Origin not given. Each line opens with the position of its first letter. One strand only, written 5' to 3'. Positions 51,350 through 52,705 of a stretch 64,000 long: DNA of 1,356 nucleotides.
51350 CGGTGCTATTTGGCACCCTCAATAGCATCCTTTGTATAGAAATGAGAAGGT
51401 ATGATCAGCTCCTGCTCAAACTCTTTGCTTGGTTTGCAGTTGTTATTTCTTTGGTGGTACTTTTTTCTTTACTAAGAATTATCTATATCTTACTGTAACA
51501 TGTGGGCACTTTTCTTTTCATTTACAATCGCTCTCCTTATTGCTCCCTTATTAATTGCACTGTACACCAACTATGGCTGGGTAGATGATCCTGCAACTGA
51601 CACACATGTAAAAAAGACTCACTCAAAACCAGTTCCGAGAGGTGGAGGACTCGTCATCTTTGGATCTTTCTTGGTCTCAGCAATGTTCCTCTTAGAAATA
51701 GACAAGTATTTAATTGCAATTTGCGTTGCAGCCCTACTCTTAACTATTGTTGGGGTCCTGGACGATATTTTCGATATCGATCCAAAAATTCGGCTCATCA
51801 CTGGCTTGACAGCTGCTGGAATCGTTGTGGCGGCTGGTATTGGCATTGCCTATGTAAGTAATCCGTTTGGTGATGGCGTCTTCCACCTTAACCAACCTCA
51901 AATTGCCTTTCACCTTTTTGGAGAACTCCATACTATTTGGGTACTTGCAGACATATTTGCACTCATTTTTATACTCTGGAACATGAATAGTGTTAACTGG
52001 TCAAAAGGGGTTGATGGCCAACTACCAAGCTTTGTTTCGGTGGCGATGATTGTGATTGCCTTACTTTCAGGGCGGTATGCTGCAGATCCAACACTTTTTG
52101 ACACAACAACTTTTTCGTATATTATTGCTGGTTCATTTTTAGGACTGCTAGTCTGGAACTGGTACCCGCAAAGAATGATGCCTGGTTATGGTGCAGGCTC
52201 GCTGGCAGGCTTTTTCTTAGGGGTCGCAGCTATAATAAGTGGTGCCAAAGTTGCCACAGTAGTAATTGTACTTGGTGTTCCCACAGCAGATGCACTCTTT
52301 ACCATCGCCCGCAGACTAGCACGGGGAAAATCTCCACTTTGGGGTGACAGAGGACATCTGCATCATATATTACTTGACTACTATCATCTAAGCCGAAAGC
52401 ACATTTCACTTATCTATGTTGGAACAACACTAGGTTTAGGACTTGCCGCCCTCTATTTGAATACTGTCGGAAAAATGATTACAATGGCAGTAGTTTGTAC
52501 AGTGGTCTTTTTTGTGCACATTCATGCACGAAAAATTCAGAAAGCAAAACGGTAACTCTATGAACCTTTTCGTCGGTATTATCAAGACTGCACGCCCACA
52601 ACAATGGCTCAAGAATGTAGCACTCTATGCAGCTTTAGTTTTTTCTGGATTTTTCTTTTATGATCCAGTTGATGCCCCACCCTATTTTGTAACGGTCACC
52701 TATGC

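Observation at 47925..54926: Envelope glycosylation locus pairing a DPPR-synthase-like UbiA enzyme with a WecA-type initiator, a QxxRW processive GT2 and two GT-C transferases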

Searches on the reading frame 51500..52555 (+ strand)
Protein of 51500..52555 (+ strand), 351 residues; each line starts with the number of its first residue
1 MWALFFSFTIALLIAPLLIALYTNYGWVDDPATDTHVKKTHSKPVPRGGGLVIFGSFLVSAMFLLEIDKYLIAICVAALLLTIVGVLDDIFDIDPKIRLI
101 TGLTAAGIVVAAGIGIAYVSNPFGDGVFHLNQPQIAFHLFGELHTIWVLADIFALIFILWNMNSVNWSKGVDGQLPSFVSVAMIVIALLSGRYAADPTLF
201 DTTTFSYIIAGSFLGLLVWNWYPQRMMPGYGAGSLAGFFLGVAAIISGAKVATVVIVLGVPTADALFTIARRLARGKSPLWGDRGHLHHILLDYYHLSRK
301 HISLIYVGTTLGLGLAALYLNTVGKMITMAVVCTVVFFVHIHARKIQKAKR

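Call 3: search_protein_families(library=pfam, proteins=[window:51500-52555:+], max_evalue=0.01)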
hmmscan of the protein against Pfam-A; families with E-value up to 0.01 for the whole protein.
window:51500-52555:+ (351 aa): 1 family
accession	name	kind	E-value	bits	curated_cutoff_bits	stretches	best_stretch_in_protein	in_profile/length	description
PF00953.26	Glycos_transf_4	-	3.8e-18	66.4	27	1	72-247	2-159/160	Glycosyl transferase family 4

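Call 4: search_protein_families(library=ncbifam, proteins=[window:51500-52555:+], max_evalue=0.01)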
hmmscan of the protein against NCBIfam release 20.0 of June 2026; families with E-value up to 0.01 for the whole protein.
window:51500-52555:+ (351 aa): 3 families
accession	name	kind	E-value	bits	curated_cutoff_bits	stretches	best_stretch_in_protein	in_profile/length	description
TIGR02380.1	ECA_wecA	exception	1.3e-16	60.7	326.05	1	4-341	4-330/346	UDP-N-acetylglucosamine--undecaprenyl-phosphate N-acetylglucosaminephosphotransferase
TIGR00445.1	mraY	equivalog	1e-12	48.2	192.05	1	33-269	26-266/321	phospho-N-acetylmuramoyl-pentapeptide-transferase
NF053644.1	MraY_archaea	equivalog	1.2e-10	41.2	450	1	152-315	184-337/340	pseudomurein biosynthesis MraY family phospho-N-acetylmuramoyl-pentapeptide-transferase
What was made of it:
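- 51500..52555 (+): g4: non-canonical polyprenyl-phosphate phospho-sugar transferase (PNPT, PF00953). WecA TIGR02380 scores 60.7 against 326, and MraY TIGR00445 scores 48 against 192 (calls 3, 4).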

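Call 12: find_encoding_contigs(protein=window:51500-52555:+, flank=10000, max_places=6)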
Protein window:51500-52555:+ (351 aa): 6 contigs read that carry it; 4 places shown.
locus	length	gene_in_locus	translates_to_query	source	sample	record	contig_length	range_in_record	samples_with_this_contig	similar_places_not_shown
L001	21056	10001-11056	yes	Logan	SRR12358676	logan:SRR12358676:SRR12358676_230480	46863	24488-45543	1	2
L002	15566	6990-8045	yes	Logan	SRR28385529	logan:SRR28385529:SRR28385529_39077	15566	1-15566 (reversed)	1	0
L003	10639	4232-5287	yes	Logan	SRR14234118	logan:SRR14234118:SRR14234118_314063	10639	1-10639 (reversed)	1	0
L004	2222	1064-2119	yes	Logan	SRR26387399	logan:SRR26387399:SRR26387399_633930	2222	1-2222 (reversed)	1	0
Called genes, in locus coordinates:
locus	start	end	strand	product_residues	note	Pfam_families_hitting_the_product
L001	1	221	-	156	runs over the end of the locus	-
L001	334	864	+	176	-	PF04073:tRNA_edit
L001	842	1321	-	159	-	-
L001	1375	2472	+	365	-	-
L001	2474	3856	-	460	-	PF02646:RmuC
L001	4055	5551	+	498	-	PF00133:tRNA-synt_1, PF09334:tRNA-synt_1g, PF00133:tRNA-synt_1, PF01406:tRNA-synt_1e, PF08264:Anticodon_1 (weak)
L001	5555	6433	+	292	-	PF01026:TatD_DNase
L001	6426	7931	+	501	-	-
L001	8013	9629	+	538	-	-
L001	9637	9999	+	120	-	-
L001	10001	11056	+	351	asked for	PF00953:Glycos_transf_4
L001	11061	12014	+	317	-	PF01040:UbiA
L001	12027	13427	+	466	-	PF02366:PMT, PF13231:PMT_2, PF16192:PMT_4TMC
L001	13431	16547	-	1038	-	PF00580:UvrD-helicase, PF13086:AAA_11 (faint), PF13245:AAA_19, PF13604:AAA_30 (faint), PF13361:UvrD_C, PF13538:UvrD_C_2 (faint), PF12705:PDDEXK_1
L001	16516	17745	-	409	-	PF09903:DUF2130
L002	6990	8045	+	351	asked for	PF00953:Glycos_transf_4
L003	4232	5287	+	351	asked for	PF00953:Glycos_transf_4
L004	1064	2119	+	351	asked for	PF00953:Glycos_transf_4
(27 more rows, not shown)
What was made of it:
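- Checked: Independent gene calls on four public Logan contigs give the same six genes (call 12).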

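Call 37: search_solved_structures(query=window:51500-52555:+, max_evalue=0.01, show_alignments=2)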
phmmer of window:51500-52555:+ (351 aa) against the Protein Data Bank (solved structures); distinct sequences matched with E-value up to 0.01: 1.
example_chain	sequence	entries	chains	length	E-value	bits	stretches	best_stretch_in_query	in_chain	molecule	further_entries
5jnq_A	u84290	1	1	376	1.6e-07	34.1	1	3-242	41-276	Phospho-N-acetylmuramoyl-pentapeptide-transferase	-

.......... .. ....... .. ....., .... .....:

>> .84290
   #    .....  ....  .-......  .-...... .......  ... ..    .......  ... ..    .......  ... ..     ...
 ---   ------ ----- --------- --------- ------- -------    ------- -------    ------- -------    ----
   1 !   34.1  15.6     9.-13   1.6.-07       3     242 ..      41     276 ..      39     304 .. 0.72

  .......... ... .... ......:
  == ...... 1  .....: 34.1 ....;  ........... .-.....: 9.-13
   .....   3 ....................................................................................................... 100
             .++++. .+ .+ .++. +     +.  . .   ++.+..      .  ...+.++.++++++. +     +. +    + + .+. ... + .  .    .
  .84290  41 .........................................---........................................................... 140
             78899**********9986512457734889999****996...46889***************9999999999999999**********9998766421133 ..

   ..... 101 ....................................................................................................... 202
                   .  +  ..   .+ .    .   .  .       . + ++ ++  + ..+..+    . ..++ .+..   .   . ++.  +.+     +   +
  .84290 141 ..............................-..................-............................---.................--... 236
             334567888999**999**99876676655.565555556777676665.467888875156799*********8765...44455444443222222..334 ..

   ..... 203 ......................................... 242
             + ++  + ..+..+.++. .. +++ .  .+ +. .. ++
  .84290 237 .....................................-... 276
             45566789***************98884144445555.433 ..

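Call 67: search_protein_representatives(protein=window:51500-52555:+)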
Query: 351 residues. Proteins with E-value up to 0.001 (for the whole library): 12315; up to 1e-10: 3271; up to 1e-30: 177. The best 150 are listed.
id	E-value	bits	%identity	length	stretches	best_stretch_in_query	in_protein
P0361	1.2e-121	422.7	58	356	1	4-343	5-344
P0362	1.7e-98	346.6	51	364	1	10-336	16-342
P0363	2.2e-89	316.6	59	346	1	5-240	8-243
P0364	1.6e-81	290.7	44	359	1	4-332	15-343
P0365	1.3e-71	258.1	47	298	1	65-335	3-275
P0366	1.4e-70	254.7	44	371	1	3-338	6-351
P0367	2.8e-69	250.4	42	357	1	6-346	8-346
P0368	4.1e-67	243.3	43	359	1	21-336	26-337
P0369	9.5e-66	238.8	42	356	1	7-337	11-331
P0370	5.1e-65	236.4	39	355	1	4-337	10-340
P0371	6.0e-65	236.2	42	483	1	6-346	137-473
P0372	1.5e-64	234.9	40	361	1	2-339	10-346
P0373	1.1e-63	232.0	40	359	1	6-339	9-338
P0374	2.8e-63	230.7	46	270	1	8-261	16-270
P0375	2.1e-61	224.6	45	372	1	5-342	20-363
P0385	1.7e-56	208.4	36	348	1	5-341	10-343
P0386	3.1e-56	207.5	37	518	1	10-339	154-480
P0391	7.6e-53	196.4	37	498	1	4-341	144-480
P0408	4.7e-44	167.5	34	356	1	11-349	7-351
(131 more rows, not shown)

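Call 87: find_encoding_contigs(protein=P0371, flank=8000, max_places=3)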
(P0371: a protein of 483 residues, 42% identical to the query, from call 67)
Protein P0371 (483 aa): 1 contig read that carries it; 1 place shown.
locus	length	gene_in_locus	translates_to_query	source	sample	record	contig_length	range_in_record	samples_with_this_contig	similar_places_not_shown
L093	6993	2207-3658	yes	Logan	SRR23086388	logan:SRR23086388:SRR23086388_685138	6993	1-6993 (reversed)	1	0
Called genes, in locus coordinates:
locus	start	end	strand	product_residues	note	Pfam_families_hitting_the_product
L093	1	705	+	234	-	?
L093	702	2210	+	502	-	PF13632:Glyco_trans_2_3 (weak)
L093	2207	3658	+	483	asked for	PF00953:Glycos_transf_4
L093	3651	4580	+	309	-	PF01040:UbiA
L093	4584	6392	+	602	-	PF04932:Wzy_C, PF13432:TPR_16 (faint), PF00515:TPR_1 (faint), PF07719:TPR_2 (faint), PF13181:TPR_8 (faint), PF13428:TPR_14 (faint)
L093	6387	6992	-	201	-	?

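Call 88: find_encoding_contigs(protein=P0366, flank=8000, max_places=2)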
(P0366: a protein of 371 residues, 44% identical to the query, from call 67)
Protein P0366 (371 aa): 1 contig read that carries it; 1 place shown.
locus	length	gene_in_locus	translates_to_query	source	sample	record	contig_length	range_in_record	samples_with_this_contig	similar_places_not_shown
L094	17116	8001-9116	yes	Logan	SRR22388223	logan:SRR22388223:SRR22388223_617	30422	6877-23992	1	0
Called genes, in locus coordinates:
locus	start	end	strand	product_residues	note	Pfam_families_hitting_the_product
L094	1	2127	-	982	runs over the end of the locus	PF00580:UvrD-helicase, PF01443:Viral_helicase1 (faint), PF13245:AAA_19, PF13604:AAA_30 (weak), PF13361:UvrD_C, PF13538:UvrD_C_2 (faint), PF12705:PDDEXK_1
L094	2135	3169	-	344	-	PF02646:RmuC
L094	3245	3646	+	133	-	-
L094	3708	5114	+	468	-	PF00133:tRNA-synt_1, PF01406:tRNA-synt_1e (weak), PF09334:tRNA-synt_1g, PF00133:tRNA-synt_1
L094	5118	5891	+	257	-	PF01026:TatD_DNase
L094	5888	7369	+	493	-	PF13632:Glyco_trans_2_3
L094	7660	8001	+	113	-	-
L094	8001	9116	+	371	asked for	PF00953:Glycos_transf_4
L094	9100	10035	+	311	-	PF01040:UbiA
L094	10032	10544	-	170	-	-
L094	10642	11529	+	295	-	PF08308:PEGA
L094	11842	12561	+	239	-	PF01551:Peptidase_M23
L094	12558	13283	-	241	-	PF13623:SurA_N_2 (faint), PF13624:SurA_N_3, PF09312:SurA_N (weak)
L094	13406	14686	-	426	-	PF00709:Adenylsucc_synt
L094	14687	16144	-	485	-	PF00478:IMPDH, PF00571:CBS, PF01070:FMN_dh, PF03060:NMO (weak)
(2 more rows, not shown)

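Call 89: find_encoding_contigs(protein=P0385, flank=8000, max_places=2)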
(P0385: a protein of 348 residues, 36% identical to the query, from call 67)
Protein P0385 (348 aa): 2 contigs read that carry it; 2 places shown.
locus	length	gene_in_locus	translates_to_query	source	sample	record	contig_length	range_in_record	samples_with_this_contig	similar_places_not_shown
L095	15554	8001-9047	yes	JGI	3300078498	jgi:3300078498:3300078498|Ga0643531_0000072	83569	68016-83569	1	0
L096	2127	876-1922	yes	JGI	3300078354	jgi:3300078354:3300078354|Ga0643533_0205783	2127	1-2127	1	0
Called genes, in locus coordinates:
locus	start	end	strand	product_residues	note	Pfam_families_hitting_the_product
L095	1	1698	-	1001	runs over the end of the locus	PF00580:UvrD-helicase, PF13245:AAA_19, PF13538:UvrD_C_2 (faint), PF13361:UvrD_C, PF12705:PDDEXK_1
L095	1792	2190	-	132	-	-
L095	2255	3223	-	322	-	PF02646:RmuC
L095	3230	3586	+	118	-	-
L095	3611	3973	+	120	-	PF01371:Trp_repressor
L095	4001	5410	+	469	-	PF00133:tRNA-synt_1, PF01406:tRNA-synt_1e (weak), PF09334:tRNA-synt_1g, PF00133:tRNA-synt_1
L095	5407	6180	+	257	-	PF01026:TatD_DNase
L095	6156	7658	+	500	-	-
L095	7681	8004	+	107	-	-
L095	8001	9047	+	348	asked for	PF00953:Glycos_transf_4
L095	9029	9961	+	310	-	PF01040:UbiA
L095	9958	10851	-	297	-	PF08308:PEGA, PF08239:SH3_3 (weak)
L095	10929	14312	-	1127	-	PF13884:Peptidase_S74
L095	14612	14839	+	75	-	-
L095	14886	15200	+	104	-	-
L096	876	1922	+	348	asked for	PF00953:Glycos_transf_4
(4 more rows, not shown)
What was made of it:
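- In distant relatives the PNPT and UbiA genes overlap (calls 88, 89). The GT-C genes are missing next to the core in deeper lineages (calls 88, 89).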

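Call 90: find_encoding_contigs(protein=P0408, flank=8000, max_places=2)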
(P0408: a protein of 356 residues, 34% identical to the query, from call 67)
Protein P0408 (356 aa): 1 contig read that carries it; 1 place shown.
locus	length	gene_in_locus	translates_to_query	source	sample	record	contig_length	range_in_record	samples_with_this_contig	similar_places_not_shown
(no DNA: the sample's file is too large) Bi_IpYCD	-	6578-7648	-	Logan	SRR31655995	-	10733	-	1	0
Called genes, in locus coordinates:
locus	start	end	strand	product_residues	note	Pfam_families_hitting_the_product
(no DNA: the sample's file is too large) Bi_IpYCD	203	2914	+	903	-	PF00690:Cation_ATPase_N, PF00122:E1-E2_ATPase, PF00702:Hydrolase, PF13246:Cation_ATPase, PF08282:Hydrolase_3 (weak), PF00689:Cation_ATPase_C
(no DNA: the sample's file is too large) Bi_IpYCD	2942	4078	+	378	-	PF00149:Metallophos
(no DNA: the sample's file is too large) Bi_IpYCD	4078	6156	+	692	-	PF13175:AAA_15, PF13476:AAA_23 (weak), PF13514:AAA_27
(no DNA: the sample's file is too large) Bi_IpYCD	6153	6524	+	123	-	-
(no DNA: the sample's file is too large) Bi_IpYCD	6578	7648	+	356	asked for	PF00953:Glycos_transf_4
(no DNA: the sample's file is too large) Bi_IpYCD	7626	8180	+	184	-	PF02643:DUF192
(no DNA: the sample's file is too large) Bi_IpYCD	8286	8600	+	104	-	PF00829:Ribosomal_L21p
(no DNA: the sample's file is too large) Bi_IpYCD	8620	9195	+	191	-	PF04307:YdjM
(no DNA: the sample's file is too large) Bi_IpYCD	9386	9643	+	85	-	-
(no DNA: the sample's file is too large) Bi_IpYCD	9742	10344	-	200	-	PF21176:RecR_HhH, PF02132:RecR_ZnF (weak), PF13662:Toprim_4, PF01751:Toprim, PF21175:RecR_C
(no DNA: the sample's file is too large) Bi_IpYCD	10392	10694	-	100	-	PF02575:YbaB_DNA_bd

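Call 94: find_encoding_contigs(protein=P0386, flank=8000, max_places=2)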
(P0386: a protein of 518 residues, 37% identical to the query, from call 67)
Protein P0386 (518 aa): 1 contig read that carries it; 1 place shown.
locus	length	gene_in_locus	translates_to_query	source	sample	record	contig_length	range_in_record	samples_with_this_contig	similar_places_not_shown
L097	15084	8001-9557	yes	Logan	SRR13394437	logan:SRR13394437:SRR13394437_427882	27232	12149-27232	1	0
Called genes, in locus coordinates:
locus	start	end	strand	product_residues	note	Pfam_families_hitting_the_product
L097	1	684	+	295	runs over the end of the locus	-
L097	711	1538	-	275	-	PF24827:AstE_AspA_cat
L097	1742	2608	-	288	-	PF02899:Phage_int_SAM_1, PF13102:Phage_int_SAM_5 (weak), PF13495:Phage_int_SAM_4 (faint), PF00589:Phage_integrase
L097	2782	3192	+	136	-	PF04977:DivIC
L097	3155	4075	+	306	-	PF13354:Beta-lactamase2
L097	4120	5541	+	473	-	PF00133:tRNA-synt_1, PF01406:tRNA-synt_1e, PF09334:tRNA-synt_1g, PF00133:tRNA-synt_1 (weak), PF09334:tRNA-synt_1g, PF00133:tRNA-synt_1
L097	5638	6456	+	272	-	PF01026:TatD_DNase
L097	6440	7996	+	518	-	-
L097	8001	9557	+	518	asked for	PF00953:Glycos_transf_4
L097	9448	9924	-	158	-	-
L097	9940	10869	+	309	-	PF01040:UbiA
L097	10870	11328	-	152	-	-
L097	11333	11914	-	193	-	-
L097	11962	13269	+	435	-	PF04932:Wzy_C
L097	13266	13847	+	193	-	PF07719:TPR_2 (faint), PF14853:Fis1_TPR_C (weak)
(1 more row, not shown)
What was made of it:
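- By established knowledge this family acts on polyprenyl-PP-linked glycans, which fits a priming role for the PNPT (calls 87, 94). PEGA/SH3 surface-type proteins lie beside the core in distant lineages (calls 88, 89, 94). The core stays intact while the flanks change (calls 87, 94).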

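Call 95: find_encoding_contigs(protein=P0391, flank=8000, max_places=2)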
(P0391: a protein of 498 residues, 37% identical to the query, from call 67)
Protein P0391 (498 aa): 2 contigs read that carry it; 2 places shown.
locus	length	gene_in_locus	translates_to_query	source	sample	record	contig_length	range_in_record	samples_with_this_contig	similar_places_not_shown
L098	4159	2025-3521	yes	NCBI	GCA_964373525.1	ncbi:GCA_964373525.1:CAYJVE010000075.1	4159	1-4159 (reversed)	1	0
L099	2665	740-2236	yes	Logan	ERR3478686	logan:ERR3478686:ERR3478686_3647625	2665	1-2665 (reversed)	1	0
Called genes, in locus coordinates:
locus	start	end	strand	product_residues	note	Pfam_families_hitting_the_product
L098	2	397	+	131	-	?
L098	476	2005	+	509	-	-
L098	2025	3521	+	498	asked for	PF00953:Glycos_transf_4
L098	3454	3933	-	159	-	-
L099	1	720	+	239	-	?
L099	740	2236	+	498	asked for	PF00953:Glycos_transf_4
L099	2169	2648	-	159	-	-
